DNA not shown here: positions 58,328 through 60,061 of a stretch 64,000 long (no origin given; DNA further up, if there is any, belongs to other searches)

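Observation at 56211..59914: Orphan overlapping three-gene cassette: Cys-less AsnB-like adenylating enzyme, small radical SAM enzyme and halogenase-like flavoprotein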

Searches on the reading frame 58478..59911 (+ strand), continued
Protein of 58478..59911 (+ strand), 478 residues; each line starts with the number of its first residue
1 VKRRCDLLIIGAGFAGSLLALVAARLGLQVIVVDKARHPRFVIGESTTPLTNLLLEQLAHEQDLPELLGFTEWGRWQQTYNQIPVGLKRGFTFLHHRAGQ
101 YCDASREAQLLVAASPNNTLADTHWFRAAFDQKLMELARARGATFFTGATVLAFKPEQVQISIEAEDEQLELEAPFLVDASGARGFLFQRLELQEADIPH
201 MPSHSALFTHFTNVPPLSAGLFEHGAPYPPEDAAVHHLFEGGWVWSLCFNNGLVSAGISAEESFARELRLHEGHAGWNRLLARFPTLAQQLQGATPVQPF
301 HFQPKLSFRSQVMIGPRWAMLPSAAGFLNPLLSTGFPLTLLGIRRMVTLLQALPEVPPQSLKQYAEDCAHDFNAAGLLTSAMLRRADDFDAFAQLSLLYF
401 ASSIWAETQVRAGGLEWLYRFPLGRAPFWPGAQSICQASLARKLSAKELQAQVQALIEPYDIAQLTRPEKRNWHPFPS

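Call 51: find_homologous_proteins(query=window:58478-59911:+)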
Query window:58478-59911:+ (478 aa): 6331 proteins with E <= 0.001 among 8000 candidates; the best 120 are listed.
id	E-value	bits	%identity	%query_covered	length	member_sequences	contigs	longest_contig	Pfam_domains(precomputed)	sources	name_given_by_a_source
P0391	0.0e+0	1091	100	100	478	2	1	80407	PF01266.31,PF04820.21,PF01494.26,PF12831.14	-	-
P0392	2.5e-164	566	55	100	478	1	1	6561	PF01266.31,PF04820.21,PF01494.26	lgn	-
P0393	6.2e-132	459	47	99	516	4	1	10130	PF01266.31,PF04820.21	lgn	-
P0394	4.4e-130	453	47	99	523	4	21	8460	PF01266.31,PF04820.21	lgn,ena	-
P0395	8.2e-130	452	46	98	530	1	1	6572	PF01266.31,PF00890.31,PF04820.21,PF01494.26,PF12831.14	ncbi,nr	ncbi:MAG TPA: NAD(P)/FAD-dependent oxidoreductase [Acidobacteriaceae bacterium]|nr:NAD(P)/FAD-depend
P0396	2.9e-129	450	44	99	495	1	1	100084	PF01266.31,PF07992.21,PF04820.21,PF01494.26,PF12831.14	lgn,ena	-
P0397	4.1e-129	450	47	99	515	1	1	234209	PF01266.31,PF13450.13,PF04820.21,PF01494.26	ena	-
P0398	5.8e-128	446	46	99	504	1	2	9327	PF01266.31,PF00070.34,PF04820.21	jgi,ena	-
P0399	6.6e-128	446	44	99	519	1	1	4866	PF01266.31,PF04820.21,PF12831.14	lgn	-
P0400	8.8e-128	445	46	99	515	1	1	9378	PF01266.31,PF13450.13,PF04820.21,PF01494.26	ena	-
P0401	3.1e-127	444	47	99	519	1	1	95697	PF01266.31,PF04820.21,PF01494.26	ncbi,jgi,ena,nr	ncbi:MAG: tryptophan 7-halogenase [Abitibacteriaceae bacterium]|nr:tryptophan 7-halogenase [Abditiba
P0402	3.3e-127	443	46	99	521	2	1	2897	PF04820.21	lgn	-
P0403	3.6e-127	443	46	99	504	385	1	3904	PF01266.31,PF04820.21,PF01494.26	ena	-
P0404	3.6e-127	443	46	99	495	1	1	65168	PF01266.31,PF04820.21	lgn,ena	-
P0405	5.3e-127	443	44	99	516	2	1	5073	PF01266.31,PF04820.21,PF01494.26,PF12831.14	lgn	-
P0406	7.4e-127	442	46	98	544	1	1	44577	PF01266.31,PF04820.21,PF01494.26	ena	-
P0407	7.5e-127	442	47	100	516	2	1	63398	PF04820.21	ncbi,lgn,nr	ncbi:MAG TPA: tryptophan 7-halogenase [Blastocatellia bacterium]|nr:tryptophan 7-halogenase [Blastoc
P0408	8.2e-127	442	46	99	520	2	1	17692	PF04820.21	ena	-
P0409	9.2e-127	442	46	98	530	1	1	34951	PF01266.31,PF00890.31,PF04820.21,PF01494.26,PF12831.14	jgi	jgi:FADH2 O2-dependent halogenase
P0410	1.2e-126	442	45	99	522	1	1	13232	PF01266.31,PF04820.21,PF01494.26,PF12831.14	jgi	jgi:tetracycline 7-halogenase / FADH2 O2-dependent halogenase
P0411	1.2e-126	442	48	99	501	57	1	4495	PF01266.31,PF00890.31,PF00070.34,PF04820.21,PF01494.26,PF12831.14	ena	-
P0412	1.3e-126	442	47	99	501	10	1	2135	PF01266.31,PF00890.31,PF04820.21,PF01494.26,PF12831.14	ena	-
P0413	1.3e-126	442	47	99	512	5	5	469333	PF01266.31,PF13450.13,PF04820.21,PF01494.26,PF12831.14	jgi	jgi:FADH2 O2-dependent halogenase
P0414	1.3e-126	441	47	99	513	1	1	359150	PF01266.31,PF13450.13,PF00890.31,PF07992.21,PF04820.21,PF05834.19,PF01494.26,PF12831.14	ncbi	-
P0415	2.7e-126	440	46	99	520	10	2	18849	PF01266.31,PF04820.21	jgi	jgi:FADH2 O2-dependent halogenase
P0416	5.0e-126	440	46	98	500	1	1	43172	PF13450.13,PF04820.21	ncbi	-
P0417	5.1e-126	440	45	99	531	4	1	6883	PF01266.31,PF00890.31,PF07992.21,PF00070.34,PF04820.21,PF05834.19,PF01494.26,PF12831.14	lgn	-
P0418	6.8e-126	439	44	98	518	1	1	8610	PF01266.31,PF04820.21,PF01494.26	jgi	jgi:FADH2 O2-dependent halogenase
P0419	8.7e-126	439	42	99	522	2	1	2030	PF01266.31,PF04820.21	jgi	-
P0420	9.0e-126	439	45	99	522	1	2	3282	PF01266.31,PF04820.21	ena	-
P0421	1.2e-125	438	45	99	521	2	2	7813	PF01266.31,PF04820.21,PF01494.26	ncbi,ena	-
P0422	1.3e-125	438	47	99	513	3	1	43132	PF01266.31,PF04820.21,PF01494.26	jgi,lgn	jgi:FADH2 O2-dependent halogenase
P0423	1.3e-125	438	47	99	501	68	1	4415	PF01266.31,PF00890.31,PF04820.21,PF01494.26,PF12831.14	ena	-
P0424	1.4e-125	438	46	99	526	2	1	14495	PF01266.31,PF04820.21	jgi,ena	jgi:tetracycline 7-halogenase / FADH2 O2-dependent halogenase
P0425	1.5e-125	438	47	99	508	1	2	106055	PF00890.31,PF04820.21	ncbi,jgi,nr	ncbi:MAG TPA: tryptophan 7-halogenase [Lacunisphaera sp.]|jgi:FADH2 O2-dependent halogenase|nr:trypt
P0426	2.1e-125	438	46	99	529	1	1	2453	PF01266.31,PF13450.13,PF04820.21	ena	-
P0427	2.4e-125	437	44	99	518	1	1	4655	PF01266.31,PF00890.31,PF04820.21,PF01494.26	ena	-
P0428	2.4e-125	437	46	98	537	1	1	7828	PF01266.31,PF04820.21,PF01494.26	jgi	jgi:tetracycline 7-halogenase / FADH2 O2-dependent halogenase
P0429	2.6e-125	437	46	98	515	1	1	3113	PF01266.31,PF04820.21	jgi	jgi:FADH2 O2-dependent halogenase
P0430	3.0e-125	437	45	98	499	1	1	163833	PF01266.31,PF13450.13,PF04820.21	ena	-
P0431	3.0e-125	437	47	99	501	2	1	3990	PF01266.31,PF00890.31,PF04820.21,PF01494.26,PF12831.14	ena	-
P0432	3.6e-125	437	45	99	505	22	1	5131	PF01266.31,PF13450.13,PF04820.21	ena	-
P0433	4.2e-125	437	46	99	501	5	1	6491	PF01266.31,PF00890.31,PF04820.21,PF01494.26,PF12831.14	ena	-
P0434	4.5e-125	436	43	99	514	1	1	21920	PF01266.31,PF13450.13,PF04820.21,PF01494.26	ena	-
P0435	4.8e-125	436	45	99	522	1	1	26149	PF01266.31,PF04820.21,PF01494.26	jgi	jgi:tetracycline 7-halogenase / FADH2 O2-dependent halogenase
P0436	5.0e-125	436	44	100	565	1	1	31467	PF01266.31,PF04820.21,PF01494.26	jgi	jgi:tetracycline 7-halogenase / FADH2 O2-dependent halogenase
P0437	5.9e-125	436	45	98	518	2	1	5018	PF04820.21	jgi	jgi:FADH2 O2-dependent halogenase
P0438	7.0e-125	436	46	99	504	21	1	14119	PF01266.31,PF04820.21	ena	-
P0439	7.0e-125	436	48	99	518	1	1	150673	PF01266.31,PF04820.21,PF01494.26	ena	-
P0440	7.9e-125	436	47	99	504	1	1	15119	PF01266.31,PF04820.21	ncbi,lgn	-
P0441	8.1e-125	436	43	99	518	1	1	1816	PF01266.31,PF04820.21,PF01494.26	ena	-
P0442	8.3e-125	436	44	99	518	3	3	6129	PF01266.31,PF04820.21,PF01494.26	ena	-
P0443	1.0e-124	435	47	99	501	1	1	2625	PF01266.31,PF07992.21,PF04820.21,PF01494.26,PF12831.14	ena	-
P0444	1.0e-124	435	45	99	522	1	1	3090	PF01266.31,PF13450.13,PF04820.21,PF01494.26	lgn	-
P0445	1.1e-124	435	45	99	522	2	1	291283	PF01266.31,PF04820.21,PF01494.26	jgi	-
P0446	1.1e-124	435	42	99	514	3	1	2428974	PF01266.31,PF13450.13,PF04820.21,PF01494.26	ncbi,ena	-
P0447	1.3e-124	435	45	99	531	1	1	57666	PF01266.31,PF04820.21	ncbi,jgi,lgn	-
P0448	1.4e-124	435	46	98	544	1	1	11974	PF01266.31,PF00890.31,PF04820.21,PF01494.26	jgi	jgi:tetracycline 7-halogenase / FADH2 O2-dependent halogenase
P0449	1.5e-124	435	46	99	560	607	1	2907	PF01266.31,PF00890.31,PF07992.21,PF00070.34,PF04820.21,PF01494.26,PF12831.14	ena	-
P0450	1.5e-124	435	46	98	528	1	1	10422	PF01266.31,PF04820.21,PF01494.26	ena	-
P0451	1.7e-124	435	45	99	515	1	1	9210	PF01266.31,PF04820.21,PF01494.26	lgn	-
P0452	1.8e-124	434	45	99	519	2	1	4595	PF01266.31,PF00070.34,PF04820.21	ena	-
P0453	1.9e-124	434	44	99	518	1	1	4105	PF04820.21,PF01494.26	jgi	-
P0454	2.1e-124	434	45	99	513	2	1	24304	PF01266.31,PF04820.21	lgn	-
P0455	2.5e-124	434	44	99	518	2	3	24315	PF01266.31,PF04820.21,PF01494.26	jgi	jgi:tetracycline 7-halogenase / FADH2 O2-dependent halogenase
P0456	2.6e-124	434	45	99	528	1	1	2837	PF04820.21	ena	-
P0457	2.7e-124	434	46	99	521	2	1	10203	PF01266.31,PF00890.31,PF04820.21,PF01494.26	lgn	-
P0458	3.2e-124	434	48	98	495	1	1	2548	PF01266.31,PF13450.13,PF04820.21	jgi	jgi:tetracycline 7-halogenase / FADH2 O2-dependent halogenase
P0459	3.6e-124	433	46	99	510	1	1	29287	PF01266.31,PF04820.21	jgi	jgi:FADH2 O2-dependent halogenase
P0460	4.0e-124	433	46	98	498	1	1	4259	PF01266.31,PF04820.21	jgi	jgi:FADH2 O2-dependent halogenase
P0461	4.3e-124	433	46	99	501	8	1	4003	PF01266.31,PF00890.31,PF04820.21,PF01494.26,PF12831.14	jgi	-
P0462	4.5e-124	433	44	99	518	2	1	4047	PF01266.31,PF04820.21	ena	-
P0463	4.7e-124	433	43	99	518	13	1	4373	PF01266.31,PF04820.21,PF01494.26,PF12831.14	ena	-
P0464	4.8e-124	433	45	99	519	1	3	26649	PF01266.31,PF04820.21,PF01494.26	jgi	jgi:FADH2 O2-dependent halogenase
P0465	4.8e-124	433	47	98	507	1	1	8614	PF01266.31,PF04820.21,PF01494.26,PF12831.14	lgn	-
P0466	4.8e-124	433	44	98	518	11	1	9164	PF04820.21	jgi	jgi:FADH2 O2-dependent halogenase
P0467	4.9e-124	433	44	99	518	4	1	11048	PF01266.31,PF04820.21,PF01494.26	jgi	jgi:FADH2 O2-dependent halogenase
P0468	5.5e-124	433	45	99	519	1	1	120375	PF01266.31,PF00070.34,PF04820.21,PF01494.26,PF12831.14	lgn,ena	-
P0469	5.6e-124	433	45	99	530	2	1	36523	PF01266.31,PF04820.21,PF01494.26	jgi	jgi:FADH2 O2-dependent halogenase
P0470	5.6e-124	433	43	99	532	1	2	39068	PF01266.31,PF04820.21,PF01494.26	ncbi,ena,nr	ncbi:MAG: FAD-dependent oxidoreductase [Pedosphaera sp.]|nr:FAD-dependent oxidoreductase [Pedosphaer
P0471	6.0e-124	433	46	99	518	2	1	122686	PF01266.31,PF00890.31,PF04820.21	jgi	jgi:FADH2 O2-dependent halogenase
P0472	6.3e-124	433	45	99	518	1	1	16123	PF01266.31,PF00890.31,PF04820.21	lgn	-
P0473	6.3e-124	433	45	99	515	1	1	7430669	PF01266.31,PF04820.21,PF01494.26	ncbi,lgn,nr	ncbi:hypothetical protein IAD21_03555 [Abditibacteriota bacterium]|nr:hypothetical protein IAD21_035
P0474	6.6e-124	433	46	99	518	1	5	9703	PF01266.31,PF04820.21,PF01494.26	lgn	-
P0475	7.1e-124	432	44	99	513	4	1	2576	PF01266.31,PF13450.13,PF04820.21,PF01494.26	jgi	jgi:FADH2 O2-dependent halogenase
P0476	7.2e-124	432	45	98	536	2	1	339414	PF01266.31,PF00890.31,PF07992.21,PF04820.21,PF12831.14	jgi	jgi:FADH2 O2-dependent halogenase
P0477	7.4e-124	432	44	99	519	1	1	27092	PF01266.31,PF04820.21,PF01494.26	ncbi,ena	-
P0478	7.7e-124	432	43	98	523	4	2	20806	PF01266.31,PF04820.21,PF01494.26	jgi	jgi:tetracycline 7-halogenase / FADH2 O2-dependent halogenase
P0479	7.7e-124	432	43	98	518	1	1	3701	PF01266.31,PF04820.21,PF01494.26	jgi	jgi:FADH2 O2-dependent halogenase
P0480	8.3e-124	432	46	99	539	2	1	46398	PF01266.31,PF04820.21,PF01494.26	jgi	jgi:FADH2 O2-dependent halogenase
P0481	8.5e-124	432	45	98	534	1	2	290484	PF01266.31,PF00890.31,PF04820.21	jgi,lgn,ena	-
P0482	8.8e-124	432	46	99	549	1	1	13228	PF01266.31,PF04820.21,PF01494.26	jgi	jgi:FADH2 O2-dependent halogenase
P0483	8.9e-124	432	45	99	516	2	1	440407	PF01266.31,PF04820.21,PF01494.26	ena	-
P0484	9.7e-124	432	47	99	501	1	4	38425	PF01266.31,PF00890.31,PF07992.21,PF04820.21,PF01494.26,PF12831.14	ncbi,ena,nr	ncbi:MAG: FAD-dependent oxidoreductase [Verrucomicrobia bacterium]|nr:FAD-dependent oxidoreductase [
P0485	9.7e-124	432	45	99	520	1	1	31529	PF01266.31,PF00890.31,PF04820.21,PF01494.26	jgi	jgi:FADH2 O2-dependent halogenase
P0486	1.0e-123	432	46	99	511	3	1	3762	PF01266.31,PF04820.21,PF01494.26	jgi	-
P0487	1.2e-123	432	43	99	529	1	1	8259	PF01266.31,PF04820.21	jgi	jgi:FADH2 O2-dependent halogenase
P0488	1.4e-123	432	45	99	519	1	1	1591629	PF01266.31,PF00890.31,PF04820.21,PF01494.26,PF12831.14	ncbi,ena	-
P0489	1.5e-123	431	46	99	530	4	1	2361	PF01266.31,PF00890.31,PF04820.21,PF01494.26,PF12831.14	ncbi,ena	-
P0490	1.6e-123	431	46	99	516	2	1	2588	PF01266.31,PF04820.21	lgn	-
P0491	1.6e-123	431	46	99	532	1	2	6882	PF01266.31,PF04820.21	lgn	-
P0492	1.7e-123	431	44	98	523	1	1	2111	PF04820.21,PF01494.26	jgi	jgi:FADH2 O2-dependent halogenase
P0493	1.8e-123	431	44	99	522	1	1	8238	PF01266.31,PF04820.21,PF01494.26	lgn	-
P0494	2.0e-123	431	43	99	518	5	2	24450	PF01266.31,PF04820.21,PF01494.26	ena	-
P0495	2.0e-123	431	45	98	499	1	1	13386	PF13450.13,PF04820.21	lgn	-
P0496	2.1e-123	431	44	99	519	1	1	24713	PF01266.31,PF04820.21,PF12831.14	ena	-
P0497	2.2e-123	431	45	99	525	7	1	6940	PF01266.31,PF13450.13,PF04820.21,PF01494.26,PF12831.14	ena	-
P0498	2.3e-123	431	44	99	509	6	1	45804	PF01266.31,PF00890.31,PF07992.21,PF04820.21,PF01494.26,PF12831.14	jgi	jgi:FADH2 O2-dependent halogenase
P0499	2.4e-123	431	46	98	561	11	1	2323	PF01266.31,PF04820.21,PF01494.26,PF12831.14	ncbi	-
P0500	2.5e-123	431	45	99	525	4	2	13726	PF01266.31,PF13450.13,PF00890.31,PF04820.21,PF01494.26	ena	-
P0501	2.6e-123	431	43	99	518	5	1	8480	PF04820.21,PF01494.26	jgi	jgi:tetracycline 7-halogenase / FADH2 O2-dependent halogenase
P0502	2.9e-123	430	45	98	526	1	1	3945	PF01266.31,PF04820.21,PF01494.26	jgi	jgi:FADH2 O2-dependent halogenase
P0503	3.5e-123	430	46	99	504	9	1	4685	PF01266.31,PF13450.13,PF07992.21,PF04820.21,PF01494.26,PF12831.14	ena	-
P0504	3.6e-123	430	46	98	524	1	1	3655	PF01266.31,PF04820.21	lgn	-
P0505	3.9e-123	430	44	98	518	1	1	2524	PF01266.31,PF00890.31,PF04820.21,PF01494.26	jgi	jgi:tetracycline 7-halogenase / FADH2 O2-dependent halogenase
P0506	3.9e-123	430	46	98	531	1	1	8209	PF01266.31,PF04820.21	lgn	-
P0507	4.3e-123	430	46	99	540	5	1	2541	PF01266.31,PF04820.21,PF01494.26,PF12831.14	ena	-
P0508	4.3e-123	430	45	99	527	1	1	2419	PF01266.31,PF00890.31,PF04820.21,PF01494.26,PF12831.14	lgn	-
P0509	4.3e-123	430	45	99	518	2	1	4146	PF01266.31,PF04820.21,PF01494.26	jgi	-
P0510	4.3e-123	430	46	99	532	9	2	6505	PF01266.31,PF04820.21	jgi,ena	-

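Call 57: find_encoding_contigs(protein=P0473, flank=10000, max_places=2)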
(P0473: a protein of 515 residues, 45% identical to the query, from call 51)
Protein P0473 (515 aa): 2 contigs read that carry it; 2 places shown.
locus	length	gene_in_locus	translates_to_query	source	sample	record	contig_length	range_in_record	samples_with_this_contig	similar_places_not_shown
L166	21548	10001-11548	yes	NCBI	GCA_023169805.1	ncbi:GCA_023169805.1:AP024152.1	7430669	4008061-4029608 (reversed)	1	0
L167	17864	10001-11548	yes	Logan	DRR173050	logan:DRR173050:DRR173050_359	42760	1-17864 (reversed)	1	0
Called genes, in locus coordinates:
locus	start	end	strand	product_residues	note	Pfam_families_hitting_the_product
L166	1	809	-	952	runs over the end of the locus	PF05226:CHASE2, PF01590:GAF, PF13185:GAF_2, PF13492:GAF_3, PF08448:PAS_4 (faint), PF00512:HisKA, PF02518:HATPase_c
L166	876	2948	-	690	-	PF12679:ABC2_membrane_2, PF12730:ABC2_membrane_4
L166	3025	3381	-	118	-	PF13828:DUF4190 (weak)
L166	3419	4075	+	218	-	-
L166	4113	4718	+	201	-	-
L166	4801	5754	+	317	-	PF01116:F_bP_aldolase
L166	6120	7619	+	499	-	PF20695:UbiD_N, PF01977:UbiD, PF20696:UbiD_C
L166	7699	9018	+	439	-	PF00733:Asn_synthase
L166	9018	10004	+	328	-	PF04055:Radical_SAM (faint)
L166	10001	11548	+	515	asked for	PF01266:DAO, PF01494:FAD_binding_3 (faint), PF04820:Trp_halogenase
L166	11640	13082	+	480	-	PF07690:MFS_1, PF12832:MFS_1_like (weak), PF13347:MFS_2, PF07690:MFS_1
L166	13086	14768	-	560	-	PF03023:MurJ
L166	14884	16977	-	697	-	PF00884:Sulfatase, PF01663:Phosphodiest (faint), PF16347:SGSH_C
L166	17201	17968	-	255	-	PF07596:SBP_bac_10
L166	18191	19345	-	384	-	PF22177:PBP1_XylR (weak), PF13407:Peripla_BP_4 (weak), PF13377:Peripla_BP_3, PF12833:HTH_18, PF00165:HTH_AraC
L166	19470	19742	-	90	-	-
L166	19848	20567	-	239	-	PF14213:DUF4325 (faint)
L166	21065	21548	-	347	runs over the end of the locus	PF13795:HupE_UreJ_2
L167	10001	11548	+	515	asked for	PF01266:DAO, PF01494:FAD_binding_3 (faint), PF04820:Trp_halogenase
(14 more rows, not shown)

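Call 58: find_encoding_contigs(protein=P0425, flank=10000, max_places=2)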
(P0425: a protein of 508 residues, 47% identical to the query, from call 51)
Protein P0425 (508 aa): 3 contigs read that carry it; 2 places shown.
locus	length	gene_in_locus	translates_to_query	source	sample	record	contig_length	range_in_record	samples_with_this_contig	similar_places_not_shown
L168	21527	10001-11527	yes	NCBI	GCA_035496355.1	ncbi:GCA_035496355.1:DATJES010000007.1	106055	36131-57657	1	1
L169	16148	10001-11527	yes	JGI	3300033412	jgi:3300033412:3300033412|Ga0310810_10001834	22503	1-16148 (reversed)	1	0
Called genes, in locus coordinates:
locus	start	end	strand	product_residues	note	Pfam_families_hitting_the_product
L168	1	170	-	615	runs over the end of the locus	PF03169:OPT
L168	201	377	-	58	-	-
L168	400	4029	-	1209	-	PF01839:FG-GAP (faint), PF13517:FG-GAP_3, PF16743:PliI (faint), PF13517:FG-GAP_3, PF07593:UnbV_ASPIC, PF13517:FG-GAP_3, PF07593:UnbV_ASPIC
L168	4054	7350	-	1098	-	PF00515:TPR_1 (faint), PF03704:BTAD (faint), PF13432:TPR_16 (weak), PF13414:TPR_11 (weak), PF14559:TPR_19, PF23914:TPR_CcmH_CycH (weak), PF13517:FG-GAP_3 (weak), PF13517:FG-GAP_3, +8 more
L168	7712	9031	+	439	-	PF00733:Asn_synthase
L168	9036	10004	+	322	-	-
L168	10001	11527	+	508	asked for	PF00890:FAD_binding_2 (faint), PF04820:Trp_halogenase (weak)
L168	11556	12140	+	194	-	PF11845:Tll0287-like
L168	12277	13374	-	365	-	PF13458:Peripla_BP_6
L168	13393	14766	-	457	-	PF13458:Peripla_BP_6, PF01094:ANF_receptor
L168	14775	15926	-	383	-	PF07494:Reg_prop (faint)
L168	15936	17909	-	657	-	PF03150:CCP_MauG (faint), PF10282:Lactonase (faint), PF21783:YNCE (faint), PF22494:choice_anch_I (faint), PF21419:RoxA-like_Cyt-c (faint)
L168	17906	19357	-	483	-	PF26549:Tricorn_N (faint), PF18582:HZS_alpha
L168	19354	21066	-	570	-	PF01839:FG-GAP (faint), PF13517:FG-GAP_3, PF07593:UnbV_ASPIC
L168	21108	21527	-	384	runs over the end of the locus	PF00793:DAHP_synth_1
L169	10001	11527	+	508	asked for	PF00890:FAD_binding_2 (faint), PF04820:Trp_halogenase (weak)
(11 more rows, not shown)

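Call 70: search_protein_families(library=pfam, proteins=[L166:11640-13082:+, L168:11556-12140:+], max_evalue=0.001)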
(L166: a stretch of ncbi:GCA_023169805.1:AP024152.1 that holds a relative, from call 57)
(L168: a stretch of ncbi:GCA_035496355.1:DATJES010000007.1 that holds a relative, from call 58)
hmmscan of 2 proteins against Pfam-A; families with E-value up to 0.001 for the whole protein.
L166:11640-13082:+ (480 aa): 2 families
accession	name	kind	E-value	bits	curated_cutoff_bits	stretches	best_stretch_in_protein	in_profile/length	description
PF07690.21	MFS_1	-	1e-26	94.2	33.4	2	260-434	4-175/347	Major Facilitator Superfamily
PF13347.12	MFS_2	-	1.7e-08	33.9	27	1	204-372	172-342/427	MFS/sugar transport protein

L168:11556-12140:+ (194 aa): 1 family
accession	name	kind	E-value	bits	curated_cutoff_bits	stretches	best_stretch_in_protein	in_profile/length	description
PF11845.13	Tll0287-like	-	2.4e-18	67.4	24.1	1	39-191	11-144/144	Tll0287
